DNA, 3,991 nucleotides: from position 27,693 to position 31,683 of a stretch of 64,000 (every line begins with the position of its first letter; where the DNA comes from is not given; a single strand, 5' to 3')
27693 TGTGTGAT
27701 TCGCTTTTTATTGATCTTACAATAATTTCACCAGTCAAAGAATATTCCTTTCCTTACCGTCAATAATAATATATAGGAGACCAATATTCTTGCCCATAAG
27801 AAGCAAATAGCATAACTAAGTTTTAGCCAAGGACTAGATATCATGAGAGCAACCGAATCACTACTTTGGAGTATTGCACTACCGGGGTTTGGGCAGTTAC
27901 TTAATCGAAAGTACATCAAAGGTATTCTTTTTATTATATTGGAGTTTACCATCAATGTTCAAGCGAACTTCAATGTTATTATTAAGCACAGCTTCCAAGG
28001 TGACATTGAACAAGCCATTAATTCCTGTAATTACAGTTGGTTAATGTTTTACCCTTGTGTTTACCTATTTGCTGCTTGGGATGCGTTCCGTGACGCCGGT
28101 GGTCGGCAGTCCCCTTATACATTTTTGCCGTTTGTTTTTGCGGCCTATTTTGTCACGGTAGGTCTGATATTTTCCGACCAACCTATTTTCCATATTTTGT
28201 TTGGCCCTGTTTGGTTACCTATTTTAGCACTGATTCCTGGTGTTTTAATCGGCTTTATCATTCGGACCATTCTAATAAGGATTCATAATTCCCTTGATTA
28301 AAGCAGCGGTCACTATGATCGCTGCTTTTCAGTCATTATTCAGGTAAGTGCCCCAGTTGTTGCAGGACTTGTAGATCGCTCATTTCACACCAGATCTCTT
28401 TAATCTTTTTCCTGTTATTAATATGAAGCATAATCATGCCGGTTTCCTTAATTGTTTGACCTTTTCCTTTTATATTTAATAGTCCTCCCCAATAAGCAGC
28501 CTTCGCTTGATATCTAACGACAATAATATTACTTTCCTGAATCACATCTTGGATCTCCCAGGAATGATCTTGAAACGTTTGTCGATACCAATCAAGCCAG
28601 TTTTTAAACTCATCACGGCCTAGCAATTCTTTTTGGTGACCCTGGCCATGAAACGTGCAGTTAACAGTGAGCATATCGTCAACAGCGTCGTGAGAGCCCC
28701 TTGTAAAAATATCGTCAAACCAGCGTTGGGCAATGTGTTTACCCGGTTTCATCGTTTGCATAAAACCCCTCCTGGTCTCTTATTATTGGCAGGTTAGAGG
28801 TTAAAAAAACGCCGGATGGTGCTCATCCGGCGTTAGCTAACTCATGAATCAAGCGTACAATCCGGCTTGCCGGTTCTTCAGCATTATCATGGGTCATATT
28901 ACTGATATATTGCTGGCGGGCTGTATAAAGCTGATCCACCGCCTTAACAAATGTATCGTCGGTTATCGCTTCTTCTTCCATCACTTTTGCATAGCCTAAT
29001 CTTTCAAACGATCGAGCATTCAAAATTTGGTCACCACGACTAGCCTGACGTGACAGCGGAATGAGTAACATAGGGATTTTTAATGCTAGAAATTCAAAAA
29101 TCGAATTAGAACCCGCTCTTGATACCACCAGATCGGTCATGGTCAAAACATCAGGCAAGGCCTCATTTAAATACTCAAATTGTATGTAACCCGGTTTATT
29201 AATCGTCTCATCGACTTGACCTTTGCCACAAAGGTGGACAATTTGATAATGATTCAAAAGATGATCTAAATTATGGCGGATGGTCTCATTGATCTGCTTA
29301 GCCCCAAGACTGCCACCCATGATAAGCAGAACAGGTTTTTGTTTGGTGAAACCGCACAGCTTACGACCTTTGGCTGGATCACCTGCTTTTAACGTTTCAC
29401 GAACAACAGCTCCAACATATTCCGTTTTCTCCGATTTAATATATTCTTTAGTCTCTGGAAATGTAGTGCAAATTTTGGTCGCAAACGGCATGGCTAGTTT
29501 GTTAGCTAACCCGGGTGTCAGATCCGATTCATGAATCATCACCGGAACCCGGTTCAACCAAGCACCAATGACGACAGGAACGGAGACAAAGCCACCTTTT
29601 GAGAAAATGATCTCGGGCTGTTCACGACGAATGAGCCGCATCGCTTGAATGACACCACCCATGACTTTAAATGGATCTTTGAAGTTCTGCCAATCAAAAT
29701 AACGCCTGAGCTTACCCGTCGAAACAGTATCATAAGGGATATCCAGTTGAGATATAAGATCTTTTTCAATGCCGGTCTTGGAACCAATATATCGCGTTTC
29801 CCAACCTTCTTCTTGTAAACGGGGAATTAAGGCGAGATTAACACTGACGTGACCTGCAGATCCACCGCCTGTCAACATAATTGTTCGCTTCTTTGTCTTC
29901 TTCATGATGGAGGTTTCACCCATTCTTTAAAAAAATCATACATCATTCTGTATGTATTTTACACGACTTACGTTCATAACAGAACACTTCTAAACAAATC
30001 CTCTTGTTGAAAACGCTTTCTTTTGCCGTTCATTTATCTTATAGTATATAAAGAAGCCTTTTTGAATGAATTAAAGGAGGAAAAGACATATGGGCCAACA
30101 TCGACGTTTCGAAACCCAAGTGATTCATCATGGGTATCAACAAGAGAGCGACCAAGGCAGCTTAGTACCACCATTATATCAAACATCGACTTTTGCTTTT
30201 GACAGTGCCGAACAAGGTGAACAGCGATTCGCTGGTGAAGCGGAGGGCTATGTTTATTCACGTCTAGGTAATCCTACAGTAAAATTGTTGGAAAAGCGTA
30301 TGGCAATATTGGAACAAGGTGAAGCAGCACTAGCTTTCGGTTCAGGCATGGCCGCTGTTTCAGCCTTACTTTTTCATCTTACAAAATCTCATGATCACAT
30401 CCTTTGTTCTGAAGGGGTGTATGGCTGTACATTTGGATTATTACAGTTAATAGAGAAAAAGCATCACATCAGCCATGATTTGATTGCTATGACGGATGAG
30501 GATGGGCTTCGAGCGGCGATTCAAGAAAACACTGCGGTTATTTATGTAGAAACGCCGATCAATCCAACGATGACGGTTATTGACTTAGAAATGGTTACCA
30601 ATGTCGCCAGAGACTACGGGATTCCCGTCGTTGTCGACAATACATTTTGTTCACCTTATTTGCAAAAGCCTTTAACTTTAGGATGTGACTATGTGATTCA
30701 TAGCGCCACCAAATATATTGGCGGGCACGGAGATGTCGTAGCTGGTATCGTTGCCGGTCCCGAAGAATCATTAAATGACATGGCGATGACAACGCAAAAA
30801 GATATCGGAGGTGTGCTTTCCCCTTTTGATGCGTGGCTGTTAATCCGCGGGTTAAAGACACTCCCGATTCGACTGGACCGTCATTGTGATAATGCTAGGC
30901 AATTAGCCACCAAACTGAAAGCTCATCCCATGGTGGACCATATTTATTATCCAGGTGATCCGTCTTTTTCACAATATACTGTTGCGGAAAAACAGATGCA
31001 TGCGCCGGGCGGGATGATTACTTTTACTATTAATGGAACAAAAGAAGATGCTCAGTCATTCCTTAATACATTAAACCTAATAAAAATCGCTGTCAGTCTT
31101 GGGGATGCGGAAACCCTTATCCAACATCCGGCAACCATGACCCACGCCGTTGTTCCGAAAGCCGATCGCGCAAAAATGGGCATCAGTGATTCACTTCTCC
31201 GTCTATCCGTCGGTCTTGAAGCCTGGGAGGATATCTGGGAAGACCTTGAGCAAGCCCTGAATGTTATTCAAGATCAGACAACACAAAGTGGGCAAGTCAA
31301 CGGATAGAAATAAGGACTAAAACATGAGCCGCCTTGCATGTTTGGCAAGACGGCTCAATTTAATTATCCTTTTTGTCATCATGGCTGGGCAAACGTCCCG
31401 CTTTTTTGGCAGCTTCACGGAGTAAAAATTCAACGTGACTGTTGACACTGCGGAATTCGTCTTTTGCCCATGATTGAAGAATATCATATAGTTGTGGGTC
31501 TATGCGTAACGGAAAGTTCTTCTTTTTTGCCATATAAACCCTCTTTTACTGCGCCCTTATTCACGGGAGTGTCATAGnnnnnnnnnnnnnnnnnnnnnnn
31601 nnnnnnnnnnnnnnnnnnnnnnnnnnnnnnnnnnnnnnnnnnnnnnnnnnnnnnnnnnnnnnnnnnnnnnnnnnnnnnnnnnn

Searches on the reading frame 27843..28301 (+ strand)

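Call 60: search_protein_families(library=pfam, proteins=[window:27843-28301:+], max_evalue=1)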
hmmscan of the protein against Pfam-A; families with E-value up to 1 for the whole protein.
window:27843-28301:+ (152 aa): 2 families
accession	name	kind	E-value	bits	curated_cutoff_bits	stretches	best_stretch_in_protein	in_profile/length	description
PF18935.5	DUF5683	-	0.0015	19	26.7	1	4-26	6-28/151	Family of unknown function (DUF5683)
PF20382.3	DUF6677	-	0.14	13.2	24.3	1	11-32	7-28/116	Family of unknown function (DUF6677)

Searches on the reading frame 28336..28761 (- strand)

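Call 60: search_protein_families(library=pfam, proteins=[window:28336-28761:-], max_evalue=1)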
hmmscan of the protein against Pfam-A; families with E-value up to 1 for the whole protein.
window:28336-28761:- (141 aa): 4 families
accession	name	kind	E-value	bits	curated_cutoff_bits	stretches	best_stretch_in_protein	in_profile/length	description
PF07366.18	SnoaL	-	6.3e-19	68.5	28.4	1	10-136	2-126/126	SnoaL-like polyketide cyclase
PF12680.13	SnoaL_2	-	4.8e-13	50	27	1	12-122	2-101/102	SnoaL-like domain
PF13474.12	SnoaL_3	-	0.048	14.5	22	1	12-73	6-66/121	SnoaL-like domain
PF17781.7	RPN1_RPN2_N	-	0.13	12.2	22.4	1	102-139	207-244/301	RPN1 N-terminal domain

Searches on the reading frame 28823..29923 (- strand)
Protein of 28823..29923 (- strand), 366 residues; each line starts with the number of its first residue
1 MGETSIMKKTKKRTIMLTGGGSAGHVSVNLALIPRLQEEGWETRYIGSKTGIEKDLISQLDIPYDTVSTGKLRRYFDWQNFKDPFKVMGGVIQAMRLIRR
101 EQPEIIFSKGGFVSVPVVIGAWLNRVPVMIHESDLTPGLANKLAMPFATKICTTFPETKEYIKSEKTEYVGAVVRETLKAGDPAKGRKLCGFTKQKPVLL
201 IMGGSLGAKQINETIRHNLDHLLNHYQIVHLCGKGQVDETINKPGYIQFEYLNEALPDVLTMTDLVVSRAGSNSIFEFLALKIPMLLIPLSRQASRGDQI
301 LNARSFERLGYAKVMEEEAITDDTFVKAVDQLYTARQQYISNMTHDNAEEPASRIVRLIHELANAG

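Call 60: search_protein_families(library=pfam, proteins=[window:28823-29923:-], max_evalue=1)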
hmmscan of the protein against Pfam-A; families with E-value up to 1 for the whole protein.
window:28823-29923:- (366 aa): 6 families
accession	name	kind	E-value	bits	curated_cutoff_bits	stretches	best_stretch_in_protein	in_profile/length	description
PF03033.26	Glyco_transf_28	-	3.7e-40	137.7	26.2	1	15-152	1-138/139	Glycosyltransferase family 28 N-terminal domain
PF04101.22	Glyco_tran_28_C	-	5.1e-29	101.9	22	1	198-354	1-161/166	Glycosyltransferase family 28 C-terminal domain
PF13528.12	Glyco_trans_1_3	-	1.9e-05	24.4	25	1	245-323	236-312/322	Glycosyl transferase family 1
PF00201.24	UDPGT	-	3.8e-05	23.1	19.5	1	262-356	340-434/499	UDP-glucoronosyl and UDP-glucosyl transferase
PF08660.17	Alg14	-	0.15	12.4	27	1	82-128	73-119/171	Oligosaccharide biosynthesis protein Alg14 like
PF13439.12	Glyco_transf_4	-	0.24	11.9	28.5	1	27-131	6-102/170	Glycosyltransferase Family 4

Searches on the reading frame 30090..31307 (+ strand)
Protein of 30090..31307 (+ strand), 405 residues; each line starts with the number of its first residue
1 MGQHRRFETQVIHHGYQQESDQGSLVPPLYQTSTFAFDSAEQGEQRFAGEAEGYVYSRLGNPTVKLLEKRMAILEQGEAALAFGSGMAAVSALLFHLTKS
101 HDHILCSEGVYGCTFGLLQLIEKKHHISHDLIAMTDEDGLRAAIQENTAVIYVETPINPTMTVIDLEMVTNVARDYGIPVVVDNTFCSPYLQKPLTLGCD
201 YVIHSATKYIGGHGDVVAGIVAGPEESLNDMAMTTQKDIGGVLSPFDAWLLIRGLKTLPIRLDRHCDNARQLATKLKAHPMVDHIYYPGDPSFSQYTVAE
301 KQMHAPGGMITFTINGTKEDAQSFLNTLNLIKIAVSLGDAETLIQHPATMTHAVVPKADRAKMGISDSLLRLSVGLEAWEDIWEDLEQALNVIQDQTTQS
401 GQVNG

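Call 60: search_protein_families(library=pfam, proteins=[window:30090-31307:+], max_evalue=1)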
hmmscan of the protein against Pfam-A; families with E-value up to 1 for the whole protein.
window:30090-31307:+ (405 aa): 6 families
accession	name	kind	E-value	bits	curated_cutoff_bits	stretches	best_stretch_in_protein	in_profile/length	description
PF01053.26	Cys_Met_Meta_PP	-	9.1e-141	469.3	27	1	8-391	1-381/381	Cys/Met metabolism PLP-dependent enzyme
PF01212.27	Beta_elim_lyase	-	5.5e-07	29.6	27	1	60-282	30-271/288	Beta-eliminating lyase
PF00155.27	Aminotran_1_2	-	5.7e-07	29.5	19.7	1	64-185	52-187/361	Aminotransferase class I and II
PF00266.25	Aminotran_5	-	1.4e-05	24.7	21.5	1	96-231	83-221/371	Aminotransferase class-V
PF06838.17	Met_gamma_lyase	-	0.002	17.2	24.2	1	36-233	33-248/405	Methionine gamma-lyase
PF15227.12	zf-C3HC4_4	-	0.12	12.9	30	1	186-202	3-19/42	zinc finger of C3HC4-type, RING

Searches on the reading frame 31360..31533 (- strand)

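Call 60: search_protein_families(library=pfam, proteins=[window:31360-31533:-], max_evalue=1)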
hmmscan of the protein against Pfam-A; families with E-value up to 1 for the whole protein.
window:31360-31533:- (57 aa): 5 families
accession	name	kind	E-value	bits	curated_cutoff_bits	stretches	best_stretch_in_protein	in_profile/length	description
PF03869.20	Arc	-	0.0018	18.5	20.4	1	2-48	2-48/50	Arc-like DNA binding domain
PF11903.14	ParD_like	-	0.0069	16.8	23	1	9-39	4-34/73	ParD-like antitoxin of type II bacterial toxin-antitoxin system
PF07878.17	RHH_5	-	0.015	15.5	26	1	15-42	12-39/43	CopG-like RHH_1 or ribbon-helix-helix domain, RHH_5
PF05534.18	HicB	-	0.041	14.2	21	1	4-36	17-49/51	HicB family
PF16777.11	RHH_7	-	0.078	13.8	27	1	14-38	41-66/74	Transcriptional regulator, RHH-like, CopG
